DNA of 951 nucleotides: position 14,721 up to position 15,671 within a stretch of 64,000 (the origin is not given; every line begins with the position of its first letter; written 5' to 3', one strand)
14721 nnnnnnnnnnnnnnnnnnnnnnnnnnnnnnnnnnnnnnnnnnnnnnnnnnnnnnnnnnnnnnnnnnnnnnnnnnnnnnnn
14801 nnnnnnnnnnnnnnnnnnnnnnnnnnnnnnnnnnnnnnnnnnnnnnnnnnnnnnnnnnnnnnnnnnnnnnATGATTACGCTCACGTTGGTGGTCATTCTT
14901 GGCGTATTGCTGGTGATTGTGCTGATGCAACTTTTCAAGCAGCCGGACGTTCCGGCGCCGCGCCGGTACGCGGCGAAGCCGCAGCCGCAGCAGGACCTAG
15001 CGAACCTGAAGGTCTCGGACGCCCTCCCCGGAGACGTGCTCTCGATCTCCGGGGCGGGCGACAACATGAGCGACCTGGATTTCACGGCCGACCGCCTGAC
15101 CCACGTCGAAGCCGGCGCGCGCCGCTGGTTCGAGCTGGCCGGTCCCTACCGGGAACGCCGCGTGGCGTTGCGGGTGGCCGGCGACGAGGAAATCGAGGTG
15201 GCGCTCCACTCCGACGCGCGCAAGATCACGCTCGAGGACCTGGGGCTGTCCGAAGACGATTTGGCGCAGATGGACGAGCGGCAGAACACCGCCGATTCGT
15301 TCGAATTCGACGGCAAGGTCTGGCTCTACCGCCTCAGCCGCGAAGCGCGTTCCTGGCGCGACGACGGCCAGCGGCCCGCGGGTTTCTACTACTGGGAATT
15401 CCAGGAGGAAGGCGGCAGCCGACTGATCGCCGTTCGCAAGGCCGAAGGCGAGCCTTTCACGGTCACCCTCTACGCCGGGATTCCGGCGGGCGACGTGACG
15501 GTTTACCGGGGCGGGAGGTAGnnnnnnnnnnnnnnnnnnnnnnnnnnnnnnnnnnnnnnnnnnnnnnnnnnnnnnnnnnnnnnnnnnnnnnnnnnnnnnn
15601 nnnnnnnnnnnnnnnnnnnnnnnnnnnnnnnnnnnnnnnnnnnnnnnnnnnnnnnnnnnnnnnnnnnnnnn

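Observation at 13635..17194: PspA/IM30 membrane-stress module with three poorly characterised partners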

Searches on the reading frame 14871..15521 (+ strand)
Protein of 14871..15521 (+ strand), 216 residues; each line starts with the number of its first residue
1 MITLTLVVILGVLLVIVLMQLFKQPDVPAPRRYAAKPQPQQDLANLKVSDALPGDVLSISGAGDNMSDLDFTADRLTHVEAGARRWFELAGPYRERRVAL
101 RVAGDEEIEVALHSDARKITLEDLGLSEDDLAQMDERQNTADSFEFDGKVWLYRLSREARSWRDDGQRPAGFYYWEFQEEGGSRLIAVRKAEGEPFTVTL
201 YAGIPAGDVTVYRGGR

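Call 3: search_protein_families(library=pfam, proteins=[window:14871-15521:+], max_evalue=0.1)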
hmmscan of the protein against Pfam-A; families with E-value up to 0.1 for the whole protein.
window:14871-15521:+ (216 aa): 0 families

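Call 4: search_protein_families(library=ncbifam, proteins=[window:14871-15521:+], max_evalue=0.1)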
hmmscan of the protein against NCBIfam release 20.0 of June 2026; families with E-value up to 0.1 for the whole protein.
window:14871-15521:+ (216 aa): 1 family
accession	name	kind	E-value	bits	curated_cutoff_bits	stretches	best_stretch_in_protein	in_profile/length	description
NF005790.0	PRK07608.1-5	equivalog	0.021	13.5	576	1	24-58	41-75/389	UbiH/UbiF family hydroxylase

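Call 5: find_homologous_proteins(query=window:14871-15521:+)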
Query window:14871-15521:+ (216 aa): 1150 proteins with E <= 0.001 among 2162 candidates; the best 120 are listed.
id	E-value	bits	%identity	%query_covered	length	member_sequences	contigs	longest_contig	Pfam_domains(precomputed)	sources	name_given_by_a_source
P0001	8.1e-131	452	94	100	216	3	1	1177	-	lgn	-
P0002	3.9e-123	427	88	100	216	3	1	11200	-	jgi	-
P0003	6.5e-123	426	88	100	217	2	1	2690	-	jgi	jgi:hypothetical protein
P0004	7.1e-112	390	83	99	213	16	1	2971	-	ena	-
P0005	3.7e-111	388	83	99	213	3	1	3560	-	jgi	-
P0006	4.4e-110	384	83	99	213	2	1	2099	-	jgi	jgi:hypothetical protein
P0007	1.1e-108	379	81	99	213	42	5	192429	-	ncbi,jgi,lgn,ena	jgi:hypothetical protein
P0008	6.5e-105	367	79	99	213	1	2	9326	-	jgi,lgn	-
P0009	1.1e-104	366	74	100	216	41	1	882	-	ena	-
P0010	2.3e-104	365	77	99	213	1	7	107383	-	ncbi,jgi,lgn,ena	jgi:hypothetical protein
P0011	5.5e-103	361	75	100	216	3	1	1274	-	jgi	jgi:hypothetical protein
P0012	1.9e-102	359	77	100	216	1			-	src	-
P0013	2.0e-102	359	73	100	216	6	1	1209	-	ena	-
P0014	1.5e-101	356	77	99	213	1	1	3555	-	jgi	jgi:hypothetical protein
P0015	1.8e-101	356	73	100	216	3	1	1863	-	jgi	jgi:hypothetical protein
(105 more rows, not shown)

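Call 20: find_related_loci(query=A1, collection=genome_contigs, flank=6000)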
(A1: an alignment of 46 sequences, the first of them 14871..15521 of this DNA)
Query A1 (216 aa) in genome_contigs; peptide patterns used: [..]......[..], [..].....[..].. (x = any residue, [..] = any of these).
190 stretches matched a pattern; 153 encode a relative of the query (tblastn E <= 1e-3); the best 80 are kept; 80 distinct loci.
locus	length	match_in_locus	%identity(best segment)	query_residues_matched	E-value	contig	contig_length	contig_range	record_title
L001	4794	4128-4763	80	1-213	6e-113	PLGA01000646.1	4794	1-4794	MAG: Bryobacterales bacterium isolate bog_224 73.20110800_S3D.58_contig_54045, whole genome shotgun sequence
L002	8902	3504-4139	77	1-213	7e-109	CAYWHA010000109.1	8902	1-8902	MAG TPA_asm: uncultured Solibacteraceae bacterium isolate binchicken_co3_380 genome assembly, contig: NODE_25701_length_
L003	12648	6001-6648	72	1-216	6e-107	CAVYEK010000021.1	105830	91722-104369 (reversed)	MAG: Terriglobia bacterium isolate MFD04492.bin.1.15 genome assembly, contig: contig_45516, whole genome shotgun sequenc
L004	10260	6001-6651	73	1-216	7e-107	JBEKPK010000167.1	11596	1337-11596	MAG: Bryobacteraceae bacterium isolate SPRUCE 462 SPRUCE_462_167, whole genome shotgun sequence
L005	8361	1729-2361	73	1-213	3e-104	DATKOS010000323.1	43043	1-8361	MAG TPA_asm: Bryobacteraceae bacterium isolate SMAG_U14770 k141_2658309, whole genome shotgun sequence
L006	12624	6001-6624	69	1-215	7e-96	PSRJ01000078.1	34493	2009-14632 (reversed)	MAG: Terriglobia bacterium isolate subdivision3 Amazon FNV 2010 0 2 1 contig_75_33964681_length_34493_multi_3_in_0_out_1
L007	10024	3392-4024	66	1-216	2e-95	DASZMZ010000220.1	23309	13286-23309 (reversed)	MAG TPA_asm: Candidatus Sulfopaludibacter sp. isolate SMAG_U5904 k141_1258276, whole genome shotgun sequence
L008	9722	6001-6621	69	1-213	4e-94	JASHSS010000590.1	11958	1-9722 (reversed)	MAG: Bryobacteraceae bacterium isolate JOPF133 JOPF_NEAR_contig_1066231, whole genome shotgun sequence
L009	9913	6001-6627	68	1-213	1e-93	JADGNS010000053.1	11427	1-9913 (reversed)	MAG: Candidatus Solibacter sp. isolate Chersky.14_27 contig-100_1594, whole genome shotgun sequence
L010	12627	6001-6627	65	1-214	1e-93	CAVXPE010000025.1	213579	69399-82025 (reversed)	MAG: Bryobacterales bacterium isolate MFD00731.bin.2.93 genome assembly, contig: contig_72559, whole genome shotgun sequ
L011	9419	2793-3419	68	3-213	5e-93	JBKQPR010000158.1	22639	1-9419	MAG: Bryobacteraceae bacterium isolate MGr1A1B1C__bin_144 MGr1A1B1C_000000129927, whole genome shotgun sequence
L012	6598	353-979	67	1-213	6e-93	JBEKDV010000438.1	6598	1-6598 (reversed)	MAG: Candidatus Solibacter sp. isolate SPRUCE 191 SPRUCE_191_438, whole genome shotgun sequence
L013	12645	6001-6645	69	1-216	3e-93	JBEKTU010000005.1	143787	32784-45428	MAG: Bryobacteraceae bacterium isolate SPRUCE 565 SPRUCE_565_5, whole genome shotgun sequence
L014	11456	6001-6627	69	1-216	1e-91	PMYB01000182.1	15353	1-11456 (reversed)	MAG: Bryobacterales bacterium isolate fen_178 73.20110800_E2D.16_contig_1359, whole genome shotgun sequence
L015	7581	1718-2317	67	1-214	1e-91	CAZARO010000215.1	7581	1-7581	MAG TPA_asm: uncultured Solibacteraceae bacterium isolate binchicken_co3_64 genome assembly, contig: NODE_31746_length_7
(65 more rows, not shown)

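Call 24: search_protein_representatives(alignment_id=A1)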
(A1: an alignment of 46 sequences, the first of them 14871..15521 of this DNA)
Query: 46 sequences, 211 profile positions. Proteins with E-value up to 0.001 (for the whole library): 328; up to 1e-10: 200; up to 1e-30: 46. The best 150 are listed.
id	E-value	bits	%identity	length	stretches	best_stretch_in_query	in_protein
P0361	4.5e-96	336.6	-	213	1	1-210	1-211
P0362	6.7e-81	287.0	-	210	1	1-209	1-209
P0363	1.6e-67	243.3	-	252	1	2-162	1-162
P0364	1.6e-62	227.0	-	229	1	1-152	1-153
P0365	5.1e-62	225.3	-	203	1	37-209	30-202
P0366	5.8e-61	221.9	-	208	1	1-209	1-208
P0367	8.9e-61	221.3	-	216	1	4-209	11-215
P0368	5.5e-53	195.8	-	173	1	41-210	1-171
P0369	8.0e-52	192.0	-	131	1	96-210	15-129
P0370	6.2e-49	182.6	-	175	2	1-99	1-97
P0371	1.5e-47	178.0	-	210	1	1-209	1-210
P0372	1.6e-47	177.9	-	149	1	74-182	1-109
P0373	2.2e-47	177.5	-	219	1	1-209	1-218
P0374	1.6e-46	174.7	-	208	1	4-209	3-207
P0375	7.0e-46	172.6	-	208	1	4-209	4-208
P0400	6.8e-33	130.2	-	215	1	23-209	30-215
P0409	5.3e-30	120.7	-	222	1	31-210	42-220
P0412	3.1e-29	118.2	-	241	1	43-206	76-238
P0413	1.3e-28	116.2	-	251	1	43-206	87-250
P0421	2.7e-27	111.9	-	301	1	39-206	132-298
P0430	5.5e-26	107.6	-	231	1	41-208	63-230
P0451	3.1e-22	95.3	-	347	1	37-210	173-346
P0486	1.1e-18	83.7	-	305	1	46-208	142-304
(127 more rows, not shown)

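Call 28: search_protein_families(library=pfam, alignment_id=A4, max_evalue=0.01)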
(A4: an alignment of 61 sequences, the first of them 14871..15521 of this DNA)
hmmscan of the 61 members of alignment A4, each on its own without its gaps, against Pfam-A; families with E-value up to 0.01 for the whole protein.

A. member 1, window:14871-15521:+ (216 aa): 0 families

B. families by the number of members that match (of 61 scanned): 12 families
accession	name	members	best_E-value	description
PF13785.11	DUF4178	56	9.1e-23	Domain of unknown function (DUF4178)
PF00856.33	SET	1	1.7e-14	SET domain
PF07737.17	ATLF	1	0.00062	Anthrax toxin lethal factor, N- and C-terminal domain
PF06143.16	Baculo_11_kDa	1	0.003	Baculovirus 11 kDa family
PF02699.20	YajC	1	0.004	Preprotein translocase subunit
PF05545.16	FixQ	1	0.0046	Cbb3-type cytochrome oxidase component FixQ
PF25184.1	YxzE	1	0.0048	YxzE-like putative bacteriocin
PF17390.7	Bac_rhamnosid_C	1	0.0052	Bacterial alpha-L-rhamnosidase C-terminal domain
PF05568.16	ASFV_J13L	1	0.0052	African swine fever virus J13L protein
PF12888.12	Lipid_bd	1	0.0054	Lipid-binding putative hydrolase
PF19706.4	DUF6203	1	0.0059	Family of unknown function (DUF6203)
PF25784.1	BigA_N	1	0.0072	BigA and YdbA N-terminal beta barrel domain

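Call 61: find_encoding_contigs(protein=P0412, flank=5000, max_places=3)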
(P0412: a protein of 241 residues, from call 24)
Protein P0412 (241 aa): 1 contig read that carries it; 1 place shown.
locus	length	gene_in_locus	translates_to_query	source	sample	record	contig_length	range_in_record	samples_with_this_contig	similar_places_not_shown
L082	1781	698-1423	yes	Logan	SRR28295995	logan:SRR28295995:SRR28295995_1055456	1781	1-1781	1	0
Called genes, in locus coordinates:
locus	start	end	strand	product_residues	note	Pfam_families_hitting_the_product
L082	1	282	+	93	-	?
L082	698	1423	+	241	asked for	-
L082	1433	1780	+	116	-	?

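Call 62: find_encoding_contigs(protein=P0451, flank=5000, max_places=3)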
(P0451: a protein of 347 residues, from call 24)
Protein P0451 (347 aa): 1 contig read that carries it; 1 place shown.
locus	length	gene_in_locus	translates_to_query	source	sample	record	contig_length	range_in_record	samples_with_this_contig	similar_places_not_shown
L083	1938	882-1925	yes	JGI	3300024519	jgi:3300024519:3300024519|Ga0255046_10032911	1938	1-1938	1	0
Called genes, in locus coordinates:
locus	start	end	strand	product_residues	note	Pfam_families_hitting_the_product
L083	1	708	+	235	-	?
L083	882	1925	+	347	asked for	PF00856:SET, PF13785:DUF4178 (weak)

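Call 63: search_protein_families(library=pfam, proteins=[L082:1-282:+, L082:1433-1780:+, L083:1-708:+], max_evalue=0.01)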
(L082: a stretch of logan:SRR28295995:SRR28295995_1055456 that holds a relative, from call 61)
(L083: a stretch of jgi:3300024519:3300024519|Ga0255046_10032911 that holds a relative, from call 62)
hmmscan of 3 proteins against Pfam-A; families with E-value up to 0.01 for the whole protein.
L082:1-282:+ (93 aa): 1 family
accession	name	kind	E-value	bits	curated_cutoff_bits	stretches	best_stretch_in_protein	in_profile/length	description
PF01568.27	Molydop_binding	-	7.9e-19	68.2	26.8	1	5-86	30-109/110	Molydopterin dinucleotide binding domain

L082:1433-1780:+ (116 aa): 0 families

L083:1-708:+ (235 aa): 1 family
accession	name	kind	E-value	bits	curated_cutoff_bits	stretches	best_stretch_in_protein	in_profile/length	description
PF16653.10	Sacchrp_dh_C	-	1.9e-31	110.6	31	1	16-221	49-264/265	Saccharopine dehydrogenase C-terminal domain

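Call 64: find_encoding_contigs(protein=P0421, flank=5000, max_places=3)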
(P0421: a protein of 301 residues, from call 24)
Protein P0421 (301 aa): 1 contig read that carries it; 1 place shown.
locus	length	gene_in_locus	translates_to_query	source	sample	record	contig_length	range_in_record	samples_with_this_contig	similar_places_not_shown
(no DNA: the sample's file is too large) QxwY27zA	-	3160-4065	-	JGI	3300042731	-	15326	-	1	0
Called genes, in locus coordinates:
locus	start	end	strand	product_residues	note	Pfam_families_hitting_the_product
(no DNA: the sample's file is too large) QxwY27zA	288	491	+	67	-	-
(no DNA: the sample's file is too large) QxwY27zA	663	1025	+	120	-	-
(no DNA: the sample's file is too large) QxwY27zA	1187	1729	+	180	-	-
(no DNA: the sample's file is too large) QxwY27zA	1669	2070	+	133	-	-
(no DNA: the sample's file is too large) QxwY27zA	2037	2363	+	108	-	-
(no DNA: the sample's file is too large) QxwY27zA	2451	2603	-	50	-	-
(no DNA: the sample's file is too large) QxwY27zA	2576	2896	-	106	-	-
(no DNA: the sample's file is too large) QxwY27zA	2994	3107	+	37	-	PF12704:MacB_PCD (weak)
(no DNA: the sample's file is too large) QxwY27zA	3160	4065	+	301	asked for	-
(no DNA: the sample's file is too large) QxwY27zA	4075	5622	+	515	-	-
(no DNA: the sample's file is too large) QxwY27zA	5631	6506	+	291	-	PF03994:DUF350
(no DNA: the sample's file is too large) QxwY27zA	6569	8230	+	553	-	PF01564:Spermine_synth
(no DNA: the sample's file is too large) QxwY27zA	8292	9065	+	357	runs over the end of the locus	PF00520:Ion_trans (weak), PF07885:Ion_trans_2, PF22614:Slo-like_RCK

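Call 65: find_encoding_contigs(protein=P0400, flank=5000, max_places=3)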
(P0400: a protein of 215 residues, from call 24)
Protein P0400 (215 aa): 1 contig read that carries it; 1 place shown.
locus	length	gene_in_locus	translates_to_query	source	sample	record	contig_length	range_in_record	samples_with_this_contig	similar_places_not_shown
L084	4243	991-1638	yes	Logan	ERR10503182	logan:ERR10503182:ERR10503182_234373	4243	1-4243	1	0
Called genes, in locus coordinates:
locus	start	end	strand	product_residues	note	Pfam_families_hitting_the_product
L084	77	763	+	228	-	PF04012:PspA_IM30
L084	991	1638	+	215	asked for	PF13785:DUF4178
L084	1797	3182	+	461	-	-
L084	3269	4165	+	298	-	PF03994:DUF350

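Call 70: find_encoding_contigs(protein=P0409, flank=6000, max_places=2)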
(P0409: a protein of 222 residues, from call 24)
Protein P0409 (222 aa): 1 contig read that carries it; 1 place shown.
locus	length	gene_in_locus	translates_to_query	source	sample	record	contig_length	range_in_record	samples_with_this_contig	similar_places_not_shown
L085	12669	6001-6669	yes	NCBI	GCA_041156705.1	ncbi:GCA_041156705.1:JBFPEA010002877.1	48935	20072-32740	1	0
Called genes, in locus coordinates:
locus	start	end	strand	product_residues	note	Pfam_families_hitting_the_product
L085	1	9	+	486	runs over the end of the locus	-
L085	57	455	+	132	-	-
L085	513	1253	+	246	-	PF00106:adh_short, PF08659:KR, PF13561:adh_short_C2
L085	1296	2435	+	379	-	-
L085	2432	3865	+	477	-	PF00560:LRR_1 (faint), PF12799:LRR_4 (faint), PF13855:LRR_8 (faint), PF13516:LRR_6 (faint), PF27087:LRR_TMOD-LMOD (faint)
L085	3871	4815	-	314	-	PF00246:Peptidase_M14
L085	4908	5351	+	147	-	-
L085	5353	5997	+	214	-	PF04012:PspA_IM30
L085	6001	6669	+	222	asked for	PF13785:DUF4178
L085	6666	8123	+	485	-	-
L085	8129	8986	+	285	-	PF03994:DUF350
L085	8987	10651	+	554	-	PF01564:Spermine_synth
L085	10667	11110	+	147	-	-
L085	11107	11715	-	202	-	-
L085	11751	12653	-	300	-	-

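Call 71: find_encoding_contigs(protein=P0413, flank=6000, max_places=2)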
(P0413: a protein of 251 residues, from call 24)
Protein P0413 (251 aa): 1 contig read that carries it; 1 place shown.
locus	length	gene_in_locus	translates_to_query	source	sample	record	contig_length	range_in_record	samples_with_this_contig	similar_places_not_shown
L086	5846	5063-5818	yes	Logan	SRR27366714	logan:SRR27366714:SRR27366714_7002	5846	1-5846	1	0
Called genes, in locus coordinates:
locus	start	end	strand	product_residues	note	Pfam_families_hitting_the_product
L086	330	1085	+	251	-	-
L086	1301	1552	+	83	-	-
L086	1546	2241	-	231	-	PF13320:GH123_cat (weak)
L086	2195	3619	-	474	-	-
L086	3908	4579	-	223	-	PF03460:NIR_SIR_ferr, PF01077:NIR_SIR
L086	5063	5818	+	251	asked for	-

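Call 72: find_encoding_contigs(protein=P0430, flank=6000, max_places=2)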
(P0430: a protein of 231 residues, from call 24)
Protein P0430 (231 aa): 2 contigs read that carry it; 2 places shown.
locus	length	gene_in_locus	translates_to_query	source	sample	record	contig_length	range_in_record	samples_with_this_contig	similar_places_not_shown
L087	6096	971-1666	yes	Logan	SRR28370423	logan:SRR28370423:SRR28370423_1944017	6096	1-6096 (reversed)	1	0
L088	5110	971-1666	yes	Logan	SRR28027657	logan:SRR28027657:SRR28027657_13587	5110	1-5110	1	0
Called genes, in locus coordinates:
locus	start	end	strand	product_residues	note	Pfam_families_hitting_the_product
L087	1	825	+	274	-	?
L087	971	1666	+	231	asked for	-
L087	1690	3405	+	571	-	PF01564:Spermine_synth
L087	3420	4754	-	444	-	PF00069:Pkinase, PF01636:APH (faint), PF07714:PK_Tyr_Ser-Thr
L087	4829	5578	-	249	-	PF20260:PUA_4, PF04452:Methyltrans_RNA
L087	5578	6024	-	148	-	-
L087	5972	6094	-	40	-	?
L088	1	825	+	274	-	?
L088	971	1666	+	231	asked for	-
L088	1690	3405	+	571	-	PF01564:Spermine_synth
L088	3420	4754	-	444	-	PF00069:Pkinase, PF01636:APH (faint), PF07714:PK_Tyr_Ser-Thr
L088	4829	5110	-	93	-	?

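Call 73: find_encoding_contigs(protein=P0486, flank=6000, max_places=2)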
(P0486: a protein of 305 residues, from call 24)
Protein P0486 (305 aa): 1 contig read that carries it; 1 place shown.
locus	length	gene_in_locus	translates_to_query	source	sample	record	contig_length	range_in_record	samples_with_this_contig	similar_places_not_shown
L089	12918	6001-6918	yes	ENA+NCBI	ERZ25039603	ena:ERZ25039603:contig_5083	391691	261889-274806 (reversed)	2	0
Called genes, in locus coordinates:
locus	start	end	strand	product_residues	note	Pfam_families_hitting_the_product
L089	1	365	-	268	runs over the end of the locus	PF06037:DUF922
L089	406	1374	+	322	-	PF04055:Radical_SAM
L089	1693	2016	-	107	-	-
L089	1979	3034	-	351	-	-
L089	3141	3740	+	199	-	-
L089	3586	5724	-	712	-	PF13385:Laminin_G_3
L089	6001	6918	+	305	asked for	-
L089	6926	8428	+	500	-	-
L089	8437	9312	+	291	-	PF03994:DUF350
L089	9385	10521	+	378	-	PF01564:Spermine_synth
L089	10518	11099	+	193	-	PF01564:Spermine_synth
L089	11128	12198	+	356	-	PF07885:Ion_trans_2, PF22614:Slo-like_RCK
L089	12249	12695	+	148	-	PF02675:AdoMet_dc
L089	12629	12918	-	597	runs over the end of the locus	PF01266:DAO (faint), PF13450:NAD_binding_8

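Call 97: search_protein_families(library=padloc, proteins=[window:14871-15521:+], max_evalue=0.01)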
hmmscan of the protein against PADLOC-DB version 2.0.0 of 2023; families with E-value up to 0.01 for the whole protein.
window:14871-15521:+ (216 aa): 0 families
